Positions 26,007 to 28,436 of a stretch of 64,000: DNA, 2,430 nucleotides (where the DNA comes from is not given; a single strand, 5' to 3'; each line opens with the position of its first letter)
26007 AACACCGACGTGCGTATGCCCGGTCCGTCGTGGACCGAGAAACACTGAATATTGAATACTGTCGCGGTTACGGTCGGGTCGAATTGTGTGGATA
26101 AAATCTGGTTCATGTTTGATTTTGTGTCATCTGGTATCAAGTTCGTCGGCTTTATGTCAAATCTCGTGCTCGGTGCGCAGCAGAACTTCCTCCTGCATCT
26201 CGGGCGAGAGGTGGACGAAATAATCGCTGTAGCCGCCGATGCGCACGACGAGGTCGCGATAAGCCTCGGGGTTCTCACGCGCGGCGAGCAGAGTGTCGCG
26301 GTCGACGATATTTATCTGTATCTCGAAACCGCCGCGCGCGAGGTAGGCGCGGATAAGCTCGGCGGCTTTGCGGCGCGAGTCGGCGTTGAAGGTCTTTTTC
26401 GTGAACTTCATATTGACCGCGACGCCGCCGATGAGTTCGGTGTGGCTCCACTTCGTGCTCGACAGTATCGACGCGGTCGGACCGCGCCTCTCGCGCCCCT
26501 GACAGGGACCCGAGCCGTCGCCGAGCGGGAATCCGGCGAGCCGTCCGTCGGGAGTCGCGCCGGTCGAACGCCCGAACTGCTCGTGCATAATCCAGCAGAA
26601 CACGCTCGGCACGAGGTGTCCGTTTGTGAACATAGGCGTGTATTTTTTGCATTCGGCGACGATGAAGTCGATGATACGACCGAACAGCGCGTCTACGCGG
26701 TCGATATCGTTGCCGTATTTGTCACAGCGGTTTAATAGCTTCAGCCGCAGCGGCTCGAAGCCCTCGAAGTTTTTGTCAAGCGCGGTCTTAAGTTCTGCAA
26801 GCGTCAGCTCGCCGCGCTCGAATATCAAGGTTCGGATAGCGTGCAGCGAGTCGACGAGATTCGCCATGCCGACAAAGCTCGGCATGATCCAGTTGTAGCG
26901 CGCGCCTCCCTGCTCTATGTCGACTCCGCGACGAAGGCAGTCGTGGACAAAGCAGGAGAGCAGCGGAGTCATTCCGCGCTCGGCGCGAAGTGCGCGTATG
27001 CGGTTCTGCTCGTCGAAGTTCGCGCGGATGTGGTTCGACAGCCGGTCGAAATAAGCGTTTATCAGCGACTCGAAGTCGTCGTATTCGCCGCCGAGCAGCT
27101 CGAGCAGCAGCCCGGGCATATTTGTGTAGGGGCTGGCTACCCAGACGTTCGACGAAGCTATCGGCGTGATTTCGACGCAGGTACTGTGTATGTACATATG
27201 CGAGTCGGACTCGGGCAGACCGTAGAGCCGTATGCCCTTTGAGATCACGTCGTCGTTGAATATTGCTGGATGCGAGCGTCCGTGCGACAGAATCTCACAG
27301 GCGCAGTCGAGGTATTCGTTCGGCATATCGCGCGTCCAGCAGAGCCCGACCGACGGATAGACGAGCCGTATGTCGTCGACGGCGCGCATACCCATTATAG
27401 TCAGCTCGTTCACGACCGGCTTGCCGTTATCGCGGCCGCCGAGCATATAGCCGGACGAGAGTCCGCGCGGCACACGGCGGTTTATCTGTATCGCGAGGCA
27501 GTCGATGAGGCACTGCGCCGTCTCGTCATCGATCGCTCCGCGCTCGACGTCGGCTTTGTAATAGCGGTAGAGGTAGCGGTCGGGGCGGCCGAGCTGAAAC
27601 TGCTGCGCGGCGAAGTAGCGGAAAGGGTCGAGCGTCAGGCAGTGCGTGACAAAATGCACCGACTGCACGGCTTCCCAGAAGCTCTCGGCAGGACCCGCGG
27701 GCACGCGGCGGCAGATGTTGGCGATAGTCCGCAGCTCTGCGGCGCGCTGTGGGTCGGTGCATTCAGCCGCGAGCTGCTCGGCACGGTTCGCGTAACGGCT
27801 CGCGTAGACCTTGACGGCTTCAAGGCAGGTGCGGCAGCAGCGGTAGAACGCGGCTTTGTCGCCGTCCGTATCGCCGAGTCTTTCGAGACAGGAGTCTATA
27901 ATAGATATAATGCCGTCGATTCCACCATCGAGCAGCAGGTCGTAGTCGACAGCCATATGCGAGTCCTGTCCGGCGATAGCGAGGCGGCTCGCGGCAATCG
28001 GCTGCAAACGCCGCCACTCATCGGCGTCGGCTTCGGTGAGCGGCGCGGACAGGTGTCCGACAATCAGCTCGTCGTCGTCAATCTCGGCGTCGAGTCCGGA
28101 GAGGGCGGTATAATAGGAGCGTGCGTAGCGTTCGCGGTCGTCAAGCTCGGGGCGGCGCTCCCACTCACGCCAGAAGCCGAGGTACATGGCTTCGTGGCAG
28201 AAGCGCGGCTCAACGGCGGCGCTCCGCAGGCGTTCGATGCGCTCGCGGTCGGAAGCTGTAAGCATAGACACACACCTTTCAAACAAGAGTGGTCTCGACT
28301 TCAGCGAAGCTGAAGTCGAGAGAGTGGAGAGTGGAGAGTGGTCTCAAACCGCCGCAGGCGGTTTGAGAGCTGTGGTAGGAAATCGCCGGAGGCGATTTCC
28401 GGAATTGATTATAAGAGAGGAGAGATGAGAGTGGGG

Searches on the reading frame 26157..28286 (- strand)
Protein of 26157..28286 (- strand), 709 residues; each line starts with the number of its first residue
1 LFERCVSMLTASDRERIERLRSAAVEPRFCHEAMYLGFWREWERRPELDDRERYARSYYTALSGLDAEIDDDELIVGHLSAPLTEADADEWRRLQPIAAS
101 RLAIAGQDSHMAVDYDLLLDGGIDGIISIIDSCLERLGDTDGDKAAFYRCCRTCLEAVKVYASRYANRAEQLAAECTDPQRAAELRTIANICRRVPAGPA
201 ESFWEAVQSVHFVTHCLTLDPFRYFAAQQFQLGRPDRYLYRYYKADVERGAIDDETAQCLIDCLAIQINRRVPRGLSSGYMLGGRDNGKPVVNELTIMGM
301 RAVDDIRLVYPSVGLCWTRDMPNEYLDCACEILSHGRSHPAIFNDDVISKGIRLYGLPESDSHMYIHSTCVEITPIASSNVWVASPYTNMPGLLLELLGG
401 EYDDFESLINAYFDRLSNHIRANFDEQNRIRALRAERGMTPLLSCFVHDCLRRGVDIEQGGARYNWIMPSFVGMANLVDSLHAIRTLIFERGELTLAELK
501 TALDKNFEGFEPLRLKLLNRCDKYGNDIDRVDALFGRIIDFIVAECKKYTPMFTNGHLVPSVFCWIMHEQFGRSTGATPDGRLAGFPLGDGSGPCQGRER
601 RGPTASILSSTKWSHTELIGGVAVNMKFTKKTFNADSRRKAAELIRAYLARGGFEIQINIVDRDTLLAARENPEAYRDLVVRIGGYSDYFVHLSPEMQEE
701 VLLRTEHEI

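Call 6: search_protein_families(library=pfam, proteins=[window:26157-28268:-])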
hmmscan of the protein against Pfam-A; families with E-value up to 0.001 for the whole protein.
window:26157-28268:- (703 aa): 2 families
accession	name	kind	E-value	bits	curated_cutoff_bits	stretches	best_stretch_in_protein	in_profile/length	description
PF02901.20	PFL-like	-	9.1e-112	375.2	24.3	1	96-564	151-645/647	Pyruvate formate lyase-like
PF01228.26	Gly_radical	-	4.8e-24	85.4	22.2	1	584-685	3-106/106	Glycine radical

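Call 16: find_encoding_contigs(protein=window:26157-28268:-, flank=3000, max_places=10)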
Protein window:26157-28268:- (703 aa): no gene with exactly this product is on record in the collection.

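Call 21: find_homologous_proteins(query=window:26157-28268:-, max_evalue=1e-50)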
Query window:26157-28268:- (703 aa): 1608 proteins with E <= 1e-50 among 8000 candidates; the best 120 are listed.
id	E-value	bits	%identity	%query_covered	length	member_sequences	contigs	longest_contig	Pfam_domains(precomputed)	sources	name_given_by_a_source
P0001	0.0e+0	1555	95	100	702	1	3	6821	PF02901.21,PF01228.27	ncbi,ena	-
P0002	0.0e+0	1527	93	100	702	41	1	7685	PF02901.21,PF01228.27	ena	-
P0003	0.0e+0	1118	68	100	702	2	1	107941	PF02901.21,PF01228.27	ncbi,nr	ncbi:MAG: hypothetical protein IJ493_00080 [Clostridia bacterium]|nr:hypothetical protein [Clostridi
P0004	0.0e+0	1026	66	99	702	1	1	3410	PF02901.21,PF01228.27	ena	-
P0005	0.0e+0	1023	64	99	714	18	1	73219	PF02901.21,PF01228.27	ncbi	-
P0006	0.0e+0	1020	64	100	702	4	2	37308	PF02901.21,PF01228.27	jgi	-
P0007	0.0e+0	1018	65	100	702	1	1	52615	PF02901.21,PF01228.27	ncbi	-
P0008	0.0e+0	1017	64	100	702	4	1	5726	PF02901.21,PF01228.27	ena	-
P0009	0.0e+0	1016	64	99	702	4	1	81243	PF02901.21,PF01228.27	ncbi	-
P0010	0.0e+0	1016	64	100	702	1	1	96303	PF02901.21,PF01228.27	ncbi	-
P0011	0.0e+0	1014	65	99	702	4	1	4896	PF02901.21,PF01228.27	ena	-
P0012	0.0e+0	1013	64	100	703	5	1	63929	PF02901.21,PF01228.27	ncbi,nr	ncbi:MAG: hypothetical protein K5784_09225 [Clostridiales bacterium]|nr:hypothetical protein [Clostr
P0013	0.0e+0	1011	65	100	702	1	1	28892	PF02901.21,PF01228.27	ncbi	-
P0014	2.1e-298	1010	64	99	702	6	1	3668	PF02901.21,PF01228.27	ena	-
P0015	2.3e-298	1010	63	100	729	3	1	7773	PF02901.21,PF01228.27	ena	-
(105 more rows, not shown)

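Call 22: find_encoding_contigs(protein=P0001, flank=6000, max_places=6)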
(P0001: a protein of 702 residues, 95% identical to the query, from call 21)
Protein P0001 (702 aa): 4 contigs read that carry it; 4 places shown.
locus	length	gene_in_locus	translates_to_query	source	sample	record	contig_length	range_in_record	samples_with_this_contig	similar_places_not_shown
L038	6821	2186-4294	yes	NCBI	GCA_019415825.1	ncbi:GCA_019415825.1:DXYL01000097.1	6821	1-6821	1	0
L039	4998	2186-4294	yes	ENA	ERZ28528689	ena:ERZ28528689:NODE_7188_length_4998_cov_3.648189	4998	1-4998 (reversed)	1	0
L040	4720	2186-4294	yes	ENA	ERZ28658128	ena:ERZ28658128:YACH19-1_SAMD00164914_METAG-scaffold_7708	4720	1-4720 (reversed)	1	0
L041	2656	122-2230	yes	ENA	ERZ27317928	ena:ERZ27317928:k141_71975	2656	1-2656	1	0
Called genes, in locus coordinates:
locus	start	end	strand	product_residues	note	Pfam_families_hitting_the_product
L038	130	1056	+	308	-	PF13353:Fer4_12 (weak), PF12797:Fer4_2 (faint), PF00037:Fer4 (weak), PF13237:Fer4_10 (weak), PF12838:Fer4_7, PF13187:Fer4_9 (weak), PF00037:Fer4 (weak), PF04055:Radical_SAM, +3 more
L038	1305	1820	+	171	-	-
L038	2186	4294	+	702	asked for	PF02901:PFL-like, PF01228:Gly_radical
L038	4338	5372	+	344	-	PF13353:Fer4_12 (faint), PF12838:Fer4_7 (faint), PF00037:Fer4 (faint), PF12797:Fer4_2 (faint), PF12837:Fer4_6 (faint), PF13237:Fer4_10 (faint), PF13484:Fer4_16 (weak), PF04055:Radical_SAM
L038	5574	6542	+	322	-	PF05222:AlaDh_PNT_N, PF01262:AlaDh_PNT_C, PF02826:2-Hacid_dh_C (weak)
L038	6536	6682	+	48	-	-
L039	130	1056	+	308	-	PF13353:Fer4_12 (weak), PF12797:Fer4_2 (faint), PF00037:Fer4 (weak), PF13237:Fer4_10 (weak), PF12838:Fer4_7, PF13187:Fer4_9 (weak), PF00037:Fer4 (weak), PF04055:Radical_SAM, +3 more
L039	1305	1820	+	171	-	-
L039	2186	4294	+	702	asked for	PF02901:PFL-like, PF01228:Gly_radical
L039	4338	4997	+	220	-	?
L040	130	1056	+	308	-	PF13353:Fer4_12 (weak), PF12797:Fer4_2 (faint), PF00037:Fer4 (weak), PF13237:Fer4_10 (weak), PF12838:Fer4_7, PF13187:Fer4_9 (weak), PF00037:Fer4 (weak), PF04055:Radical_SAM, +3 more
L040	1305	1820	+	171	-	-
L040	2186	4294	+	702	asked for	PF02901:PFL-like, PF01228:Gly_radical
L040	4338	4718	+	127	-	?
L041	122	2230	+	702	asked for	PF02901:PFL-like, PF01228:Gly_radical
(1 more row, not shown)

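Call 23: find_encoding_contigs(protein=P0002, flank=6000, max_places=6)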
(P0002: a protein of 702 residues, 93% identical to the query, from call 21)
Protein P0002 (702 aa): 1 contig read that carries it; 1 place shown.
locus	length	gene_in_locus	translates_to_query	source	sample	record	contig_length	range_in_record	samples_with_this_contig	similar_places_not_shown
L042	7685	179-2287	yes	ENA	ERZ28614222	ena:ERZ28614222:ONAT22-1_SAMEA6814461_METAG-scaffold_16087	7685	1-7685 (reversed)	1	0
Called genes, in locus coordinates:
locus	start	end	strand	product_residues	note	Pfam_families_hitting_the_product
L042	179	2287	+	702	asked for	PF02901:PFL-like, PF01228:Gly_radical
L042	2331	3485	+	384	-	PF13353:Fer4_12 (faint), PF12838:Fer4_7 (faint), PF14697:Fer4_21 (faint), PF12797:Fer4_2 (faint), PF13237:Fer4_10 (faint), PF00037:Fer4 (weak), PF12837:Fer4_6 (weak), PF04055:Radical_SAM, +1 more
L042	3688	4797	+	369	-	PF05222:AlaDh_PNT_N, PF01262:AlaDh_PNT_C, PF02826:2-Hacid_dh_C (weak)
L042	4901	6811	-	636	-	PF05569:Peptidase_M56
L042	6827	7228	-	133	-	PF03965:Penicillinase_R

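Call 24: find_encoding_contigs(protein=P0003, flank=6000, max_places=4)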
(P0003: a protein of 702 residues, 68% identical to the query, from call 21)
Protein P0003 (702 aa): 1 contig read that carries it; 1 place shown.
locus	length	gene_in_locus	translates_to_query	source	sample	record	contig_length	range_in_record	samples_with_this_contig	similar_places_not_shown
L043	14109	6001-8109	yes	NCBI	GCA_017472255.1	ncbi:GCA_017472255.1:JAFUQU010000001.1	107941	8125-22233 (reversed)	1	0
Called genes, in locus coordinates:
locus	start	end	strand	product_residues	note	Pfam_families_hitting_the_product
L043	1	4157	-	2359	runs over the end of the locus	-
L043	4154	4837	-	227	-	PF00440:TetR_N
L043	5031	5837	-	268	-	PF02522:Antibiotic_NAT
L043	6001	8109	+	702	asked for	PF02901:PFL-like, PF01228:Gly_radical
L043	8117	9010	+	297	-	PF13353:Fer4_12, PF12797:Fer4_2 (faint), PF12838:Fer4_7 (faint), PF12837:Fer4_6 (faint), PF00037:Fer4 (weak), PF04055:Radical_SAM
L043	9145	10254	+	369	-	PF13377:Peripla_BP_3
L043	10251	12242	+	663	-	PF17128:DUF5107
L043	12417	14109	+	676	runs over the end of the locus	PF19543:GH123_N (faint), PF14871:GHL6 (weak)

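Call 30: find_encoding_contigs(protein=window:26157-28286:-, flank=10000, max_places=10)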
Protein window:26157-28286:- (709 aa): no gene with exactly this product is on record in the collection.
